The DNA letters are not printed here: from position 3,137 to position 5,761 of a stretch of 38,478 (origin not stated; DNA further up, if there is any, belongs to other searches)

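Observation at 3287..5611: HdrA-MvhD fusion protein with all recognisable cluster-binding segments present but Cys-free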

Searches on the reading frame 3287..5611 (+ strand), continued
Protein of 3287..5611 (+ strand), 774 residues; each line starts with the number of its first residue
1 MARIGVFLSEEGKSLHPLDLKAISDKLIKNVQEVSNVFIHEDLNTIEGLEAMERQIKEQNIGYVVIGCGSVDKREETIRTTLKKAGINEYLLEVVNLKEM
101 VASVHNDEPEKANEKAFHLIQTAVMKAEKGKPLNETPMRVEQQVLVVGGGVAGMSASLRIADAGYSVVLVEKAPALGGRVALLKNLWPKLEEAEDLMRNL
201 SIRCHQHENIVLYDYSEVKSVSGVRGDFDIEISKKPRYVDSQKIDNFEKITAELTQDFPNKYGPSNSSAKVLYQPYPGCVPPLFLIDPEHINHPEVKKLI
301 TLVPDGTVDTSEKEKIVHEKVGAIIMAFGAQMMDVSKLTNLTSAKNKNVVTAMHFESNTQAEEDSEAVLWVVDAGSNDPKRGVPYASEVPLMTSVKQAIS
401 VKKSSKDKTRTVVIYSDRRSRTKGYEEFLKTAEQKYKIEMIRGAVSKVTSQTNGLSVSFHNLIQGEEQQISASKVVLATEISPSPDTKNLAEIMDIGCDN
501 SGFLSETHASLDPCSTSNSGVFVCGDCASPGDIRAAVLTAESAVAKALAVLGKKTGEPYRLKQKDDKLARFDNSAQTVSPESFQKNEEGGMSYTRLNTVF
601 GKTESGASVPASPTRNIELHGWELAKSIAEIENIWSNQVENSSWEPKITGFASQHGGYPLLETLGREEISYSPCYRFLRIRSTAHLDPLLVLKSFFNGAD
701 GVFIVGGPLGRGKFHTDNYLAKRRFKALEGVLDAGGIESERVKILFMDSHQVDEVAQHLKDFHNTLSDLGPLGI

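Call 23: find_encoding_contigs(protein=P0043, flank=6000, max_places=1)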
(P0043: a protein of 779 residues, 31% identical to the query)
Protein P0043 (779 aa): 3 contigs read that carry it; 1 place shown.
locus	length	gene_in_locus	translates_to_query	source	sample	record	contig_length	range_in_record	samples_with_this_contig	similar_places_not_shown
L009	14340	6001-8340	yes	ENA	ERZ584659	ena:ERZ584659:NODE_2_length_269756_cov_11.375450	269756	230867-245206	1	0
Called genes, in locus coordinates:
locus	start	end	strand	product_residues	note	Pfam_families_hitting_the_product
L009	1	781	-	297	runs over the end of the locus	PF00892:EamA, PF03151:TPT (faint), PF00892:EamA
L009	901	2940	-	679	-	PF01946:Thi4 (weak), PF00890:FAD_binding_2, PF00996:GDI (faint), PF01266:DAO, PF01593:Amino_oxidase, PF12831:FAD_oxidored (faint), PF13450:NAD_binding_8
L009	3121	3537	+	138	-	-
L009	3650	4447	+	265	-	-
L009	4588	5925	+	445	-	PF00890:FAD_binding_2 (faint), PF01134:GIDA (faint), PF01266:DAO (faint), PF03486:HI0933_like (faint), PF07992:Pyr_redox_2, PF13738:Pyr_redox_3, PF00070:Pyr_redox, PF02852:Pyr_redox_dim, +4 more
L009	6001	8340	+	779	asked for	PF00890:FAD_binding_2 (weak), PF01266:DAO (weak), PF13187:Fer4_9, PF12838:Fer4_7, PF13187:Fer4_9, PF13237:Fer4_10, PF14697:Fer4_21, PF02662:FlpD, +14 more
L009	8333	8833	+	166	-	PF12838:Fer4_7 (faint), PF13237:Fer4_10 (faint), PF13183:Fer4_8, PF13187:Fer4_9 (weak), PF13534:Fer4_17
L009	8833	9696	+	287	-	PF02754:CCG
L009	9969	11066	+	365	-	PF05977:MFS_3 (weak), PF07690:MFS_1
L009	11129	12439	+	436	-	PF01637:ATPase_2, PF13191:AAA_16 (faint), PF13173:AAA_14, PF13401:AAA_22, PF13635:DUF4143 (faint), PF03008:DUF234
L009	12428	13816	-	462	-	PF01656:CbiA, PF13500:AAA_26, PF07685:GATase_3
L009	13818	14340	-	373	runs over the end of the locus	PF00148:Oxidored_nitro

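Call 24: find_encoding_contigs(protein=P0053, flank=6000, max_places=1)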
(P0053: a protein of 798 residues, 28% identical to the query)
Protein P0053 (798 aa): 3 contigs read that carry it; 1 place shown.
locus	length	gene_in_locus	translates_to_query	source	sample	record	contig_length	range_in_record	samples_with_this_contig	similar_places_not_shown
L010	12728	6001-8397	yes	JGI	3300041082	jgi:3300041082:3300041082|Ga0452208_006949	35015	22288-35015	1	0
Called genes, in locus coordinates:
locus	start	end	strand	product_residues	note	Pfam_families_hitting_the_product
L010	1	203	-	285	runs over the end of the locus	PF02754:CCG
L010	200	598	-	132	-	-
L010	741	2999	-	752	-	PF01266:DAO (weak), PF07992:Pyr_redox_2 (weak), PF12831:FAD_oxidored (weak), PF00037:Fer4 (faint), PF14697:Fer4_21 (weak), PF12838:Fer4_7, PF13484:Fer4_16 (faint), PF02662:FlpD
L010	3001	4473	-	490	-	PF27537:HoxH, PF00374:NiFeSe_Hases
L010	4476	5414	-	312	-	PF01058:Oxidored_q6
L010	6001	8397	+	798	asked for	PF00890:FAD_binding_2, PF01266:DAO (weak), PF07992:Pyr_redox_2 (weak), PF12831:FAD_oxidored, PF13450:NAD_binding_8, PF00037:Fer4 (weak), PF13237:Fer4_10, PF02662:FlpD, +12 more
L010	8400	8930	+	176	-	PF13534:Fer4_17, PF13183:Fer4_8, PF13187:Fer4_9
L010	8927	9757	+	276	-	PF02754:CCG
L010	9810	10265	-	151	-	PF01597:GCV_H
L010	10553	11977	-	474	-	PF14522:Cytochrome_C7 (faint), PF22113:Mtrc-MtrF_II-IV_dom (faint), PF13435:Cytochrome_C554 (weak), PF14537:Cytochrom_c3_2 (weak), PF09699:Paired_CXXCH_1 (weak), PF02335:Cytochrom_C552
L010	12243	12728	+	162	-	?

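Call 25: find_encoding_contigs(protein=P0029, flank=6000, max_places=1)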
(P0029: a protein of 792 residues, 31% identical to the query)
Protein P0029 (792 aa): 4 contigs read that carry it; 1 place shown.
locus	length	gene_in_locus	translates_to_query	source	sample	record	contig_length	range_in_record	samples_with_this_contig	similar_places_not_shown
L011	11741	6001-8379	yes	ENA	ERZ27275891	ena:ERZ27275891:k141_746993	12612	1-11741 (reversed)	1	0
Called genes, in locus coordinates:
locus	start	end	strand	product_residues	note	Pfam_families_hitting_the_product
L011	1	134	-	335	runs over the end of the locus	?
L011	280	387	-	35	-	-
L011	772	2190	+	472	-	PF04060:FeS, PF03599:CdhD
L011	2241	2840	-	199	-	PF01135:PCMT, PF01209:Ubie_methyltran, PF13489:Methyltransf_23, PF13847:Methyltransf_31, PF08241:Methyltransf_11, PF08242:Methyltransf_12, PF13649:Methyltransf_25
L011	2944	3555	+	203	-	-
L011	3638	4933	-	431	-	PF00384:Molybdopterin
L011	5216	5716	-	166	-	PF04060:FeS, PF12838:Fer4_7 (faint), PF00037:Fer4 (weak), PF12797:Fer4_2 (weak), PF12837:Fer4_6 (weak)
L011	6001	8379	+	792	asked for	PF00070:Pyr_redox (weak), PF00890:FAD_binding_2, PF01266:DAO (weak), PF01946:Thi4 (weak), PF07992:Pyr_redox_2 (weak), PF12831:FAD_oxidored, PF14697:Fer4_21, PF02662:FlpD, +9 more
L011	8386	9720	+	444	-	PF12838:Fer4_7, PF14697:Fer4_21 (weak), PF00037:Fer4 (weak), PF13187:Fer4_9, PF00037:Fer4, PF00037:Fer4, PF14697:Fer4_21, PF12838:Fer4_7, +21 more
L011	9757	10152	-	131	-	PF01568:Molydop_binding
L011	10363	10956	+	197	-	PF13237:Fer4_10 (faint), PF13183:Fer4_8, PF13187:Fer4_9, PF13534:Fer4_17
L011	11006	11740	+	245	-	?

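Call 30: search_protein_families(library=pfam, proteins=[L004:3231-4241:+, L001:3425-4282:+, L004:1300-2616:+, L001:1550-2818:+, L004:2617-3234:+], max_evalue=0.01)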
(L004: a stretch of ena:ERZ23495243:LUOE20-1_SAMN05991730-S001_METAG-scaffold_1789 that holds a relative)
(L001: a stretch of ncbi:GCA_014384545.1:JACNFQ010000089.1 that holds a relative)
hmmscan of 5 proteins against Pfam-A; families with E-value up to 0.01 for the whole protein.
L004:3231-4241:+ (336 aa): 2 families
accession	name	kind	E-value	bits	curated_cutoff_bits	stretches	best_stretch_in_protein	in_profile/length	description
PF02934.20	GatB_N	-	4.5e-20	72.4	23.4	1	56-125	215-277/277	GatB/GatE catalytic domain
PF04055.27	Radical_SAM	-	5.6e-12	46.6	29.5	1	129-272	22-165/166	Radical SAM superfamily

L001:3425-4282:+ (285 aa): 1 family
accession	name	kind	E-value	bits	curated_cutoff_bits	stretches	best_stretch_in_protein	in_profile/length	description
PF04055.27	Radical_SAM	-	1.5e-20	74.5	29.5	1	54-214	2-166/166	Radical SAM superfamily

L004:1300-2616:+ (438 aa): 1 family
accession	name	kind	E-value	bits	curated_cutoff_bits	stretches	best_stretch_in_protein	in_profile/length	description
PF00330.25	Aconitase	-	5.6e-91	306.3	28.7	1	26-433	3-463/463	Aconitase family (aconitate hydratase)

L001:1550-2818:+ (422 aa): 1 family
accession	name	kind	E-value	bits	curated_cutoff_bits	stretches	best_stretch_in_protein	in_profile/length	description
PF00330.25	Aconitase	-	9.4e-94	315.4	28.7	1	29-415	20-463/463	Aconitase family (aconitate hydratase)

L004:2617-3234:+ (205 aa): 2 families
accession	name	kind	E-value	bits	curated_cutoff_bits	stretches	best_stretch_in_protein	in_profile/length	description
PF21948.1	LplA-B_cat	-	4.7e-31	108.7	27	1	27-199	18-197/200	Lipoyl protein ligase A/B catalytic domain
PF03099.24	BPL_LplA_LipB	-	1.1e-06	29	21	1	57-160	18-133/133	Biotin/lipoate A/B protein ligase family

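Call 63: predict_structure(alignment_id=A1)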
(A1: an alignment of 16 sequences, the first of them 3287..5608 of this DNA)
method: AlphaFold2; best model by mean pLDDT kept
length: 774 residues; sequences in the alignment: 16
mean_pLDDT: 82.6   pTM: 0.73
mean pLDDT of the five models: 82.6, 81.3, 79.2, 77.0, 73.6
residues with pLDDT >= 90: 280; 70-90: 373; 50-70: 98; < 50: 23
segments of 3 or more residues with pLDDT < 50: 186-191, 359-361, 509-515, 639-641
pLDDT, mean of each block of 10 residues (from residue 1): 87 82 93 91 86 93 90 74 89 91 90 92 90 76 92 93 96 81 52 70 94 94 82 95 89 88 78 85 89 91 91 94 87 77 74 68 72 68 62 86 85 83 76 91 88 87 87 87 82 76 60 53 75 77 85 72 81 79 61 57 72 86 89 72 81 87 83 92 89 91 88 73 88 87 86 89 95 77
secondary structure, 60 per line:
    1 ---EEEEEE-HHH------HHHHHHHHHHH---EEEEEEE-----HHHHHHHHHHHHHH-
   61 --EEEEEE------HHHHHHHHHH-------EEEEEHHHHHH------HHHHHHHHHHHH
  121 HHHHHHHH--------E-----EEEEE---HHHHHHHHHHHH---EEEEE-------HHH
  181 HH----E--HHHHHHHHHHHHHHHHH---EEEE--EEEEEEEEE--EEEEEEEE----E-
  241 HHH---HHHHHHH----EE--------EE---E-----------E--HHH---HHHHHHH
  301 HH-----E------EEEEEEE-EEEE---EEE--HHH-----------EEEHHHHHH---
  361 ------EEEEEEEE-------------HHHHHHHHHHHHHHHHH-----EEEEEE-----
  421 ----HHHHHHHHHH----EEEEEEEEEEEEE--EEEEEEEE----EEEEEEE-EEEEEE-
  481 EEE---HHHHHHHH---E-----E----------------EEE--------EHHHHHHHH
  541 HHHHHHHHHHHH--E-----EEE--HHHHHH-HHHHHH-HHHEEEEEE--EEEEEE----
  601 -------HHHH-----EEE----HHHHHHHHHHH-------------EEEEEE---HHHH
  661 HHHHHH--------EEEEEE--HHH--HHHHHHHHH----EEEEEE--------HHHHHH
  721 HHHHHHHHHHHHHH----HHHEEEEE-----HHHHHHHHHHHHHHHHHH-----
elements in order (helices of 4 or more, strands of 3 or more residues): E4-9 H20-30 E34-40 H46-59 E63-68 H75-84 E92-96 H97-102 H109-128 E143-147 H151-162 E166-170 H178-182 H190-206 E210-213 E216-224 E227-234 H247-253 H294-302 E315-321 E323-326 E330-332 E349-351 H352-357 E367-374 H388-404 E410-415 H425-434 E439-451 E454-461 E466-472 E474-479 E481-483 H487-494 E521-523 H533-552 E561-563 H566-571 H573-578 E583-588 E591-596 H608-611 E617-619 H624-634 E648-653 H657-666 E675-680 H688-696 E701-706 H715-734 E742-746 H752-769

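Call 64: search_protein_representatives(alignment_id=A3)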
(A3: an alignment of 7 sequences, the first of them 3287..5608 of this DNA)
Query: 7 sequences, 774 profile positions. Proteins with E-value up to 0.001 (for the whole library): 9527; up to 1e-10: 3979; up to 1e-30: 1137. The best 150 are listed.
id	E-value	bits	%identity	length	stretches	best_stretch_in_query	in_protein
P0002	0.0e+00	1561.3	-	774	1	1-774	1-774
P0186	2.3e-175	601.1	-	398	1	1-385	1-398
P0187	1.4e-151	522.5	-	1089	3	143-551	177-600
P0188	3.8e-143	494.6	-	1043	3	145-553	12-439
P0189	7.9e-140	483.6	-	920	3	142-558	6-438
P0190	1.3e-137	476.3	-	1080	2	3-633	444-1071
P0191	4.1e-137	474.7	-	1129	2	143-548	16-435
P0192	7.3e-137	473.8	-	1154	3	140-554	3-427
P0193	4.5e-133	461.3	-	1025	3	144-557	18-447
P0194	4.5e-133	461.3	-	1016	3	141-551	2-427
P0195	1.2e-132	459.9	-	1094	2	3-555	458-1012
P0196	2.8e-131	455.4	-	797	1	3-772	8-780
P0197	8.9e-131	453.7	-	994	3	143-550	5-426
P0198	2.5e-128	445.6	-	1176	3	142-557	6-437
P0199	2.6e-127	442.3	-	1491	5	3-237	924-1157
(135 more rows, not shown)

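Call 68: fold_search(model_id=the predicted structure, library=pdb)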
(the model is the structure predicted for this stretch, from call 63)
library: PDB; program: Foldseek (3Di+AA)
matches with E <= 10: 1876; with E <= 0.001: 507
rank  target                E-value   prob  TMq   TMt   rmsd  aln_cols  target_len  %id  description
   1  5odc_A                9.5e-55  1.00  0.70  0.82   4.5       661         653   28  Heterodisulfide reductase / [NiFe]-hydrogenase complex from Methanothermococcus thermolithotrophicus at 2.3 A resoluti (released 2017-08-30)
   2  8rvy_A                2.9e-54  1.00  0.54  0.64   9.4       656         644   28  CryoEM structure of the Elp-Hdr complex of Methanothermobacter marburgensis state 1 (composite structure) (released 2025-05-14)
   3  5odi_A                3.1e-54  1.00  0.70  0.82   4.5       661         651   28  Heterodisulfide reductase / [NiFe]-hydrogenase complex from Methanothermococcus thermolithotrophicus cocrystallized wi (released 2017-08-30)
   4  8rvu_A                5.1e-54  1.00  0.69  0.81   4.6       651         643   28  CryoEM structure of the Elp-Hdr complex of Methanothermobacter marburgensis state 2 (composite structure) (released 2025-05-14)
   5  5odh_A                1.1e-53  1.00  0.69  0.80   4.9       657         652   28  Heterodisulfide reductase / [NiFe]-hydrogenase complex from Methanothermococcus thermolithotrophicus soaked with heter (released 2017-08-30)
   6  7bkb_A                1.8e-50  1.00  0.69  0.80   4.5       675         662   24  Formate dehydrogenase - heterodisulfide reductase - formylmethanofuran dehydrogenase complex from Methanospirillum hun (released 2021-09-29)
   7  7bkd_A                3.2e-50  1.00  0.57  0.66   8.0       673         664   25  Formate dehydrogenase - heterodisulfide reductase - formylmethanofuran dehydrogenase complex from Methanospirillum hun (released 2021-09-29)
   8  8rwn_A                1.5e-36  1.00  0.47  0.82   3.9       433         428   29  CryoEM structure of the Hdr(ABC)2 subunits of the Elp-Hdr complex of Methanothermobacter marburgensis (released 2025-05-14)
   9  8rvu_a                4.8e-36  1.00  0.47  0.82   4.0       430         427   29  CryoEM structure of the Elp-Hdr complex of Methanothermobacter marburgensis state 2 (composite structure) (released 2025-05-14)
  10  7bke_A                1.7e-33  1.00  0.48  0.80   3.9       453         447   26  Formate dehydrogenase - heterodisulfide reductase - formylmethanofuran dehydrogenase complex from Methanospirillum hun (released 2021-09-29)
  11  7bkd_a                7.1e-33  1.00  0.48  0.79   3.9       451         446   26  Formate dehydrogenase - heterodisulfide reductase - formylmethanofuran dehydrogenase complex from Methanospirillum hun (released 2021-09-29)
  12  6tjr_A                2.1e-22  1.00  0.38  0.82   4.0       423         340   18  Structure of HdrA-like subunit from Hyphomicrobium denitrificans (released 2020-08-19)
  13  3cty_B                4.8e-15  1.00  0.27  0.59   7.2       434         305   16  Crystal structure of T. acidophilum thioredoxin reductase (released 2009-02-24)
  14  3cty_A                1.2e-14  1.00  0.27  0.59   7.5       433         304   15  Crystal structure of T. acidophilum thioredoxin reductase (released 2009-02-24)
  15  7aaw_A                7.4e-14  1.00  0.24  0.52  10.2       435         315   14  Thioredoxin Reductase from Bacillus cereus (released 2021-09-15)
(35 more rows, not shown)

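Call 73: find_encoding_contigs(protein=P0050, flank=8000, max_places=1)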
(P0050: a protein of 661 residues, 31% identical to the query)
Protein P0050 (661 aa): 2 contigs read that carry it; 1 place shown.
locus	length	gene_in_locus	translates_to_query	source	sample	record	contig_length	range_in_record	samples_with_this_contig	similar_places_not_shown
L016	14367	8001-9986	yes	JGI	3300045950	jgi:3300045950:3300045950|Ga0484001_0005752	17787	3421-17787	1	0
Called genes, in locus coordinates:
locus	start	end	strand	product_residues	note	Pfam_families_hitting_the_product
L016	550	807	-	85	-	PF05016:ParE_toxin (weak)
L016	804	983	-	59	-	PF18506:RelB-like (weak)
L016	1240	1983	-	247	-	-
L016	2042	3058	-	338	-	PF00005:ABC_tran, PF02463:SMC_N (faint), PF13304:AAA_21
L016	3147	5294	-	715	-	-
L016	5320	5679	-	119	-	-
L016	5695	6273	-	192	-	PF00578:AhpC-TSA (weak), PF08534:Redoxin, PF13905:Thioredoxin_8 (weak)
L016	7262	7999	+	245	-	PF00902:TatC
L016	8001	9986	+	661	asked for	PF00890:FAD_binding_2 (weak), PF01266:DAO (faint), PF07992:Pyr_redox_2, PF12831:FAD_oxidored, PF12838:Fer4_7, PF14697:Fer4_21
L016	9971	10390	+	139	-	PF02662:FlpD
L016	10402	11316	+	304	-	PF12837:Fer4_6 (faint), PF00037:Fer4 (faint), PF12797:Fer4_2 (faint), PF13237:Fer4_10 (weak), PF12838:Fer4_7, PF13183:Fer4_8, PF13187:Fer4_9, PF13534:Fer4_17, +1 more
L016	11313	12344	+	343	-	PF13187:Fer4_9 (faint), PF13534:Fer4_17 (faint), PF00037:Fer4 (faint), PF12797:Fer4_2 (faint), PF13183:Fer4_8 (weak), PF13237:Fer4_10 (faint), PF12838:Fer4_7, PF17179:Fer4_22, +4 more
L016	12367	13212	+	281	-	PF10418:DHODB_Fe-S_bind (faint)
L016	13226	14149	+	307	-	PF01745:IPT (faint), PF01715:IPPT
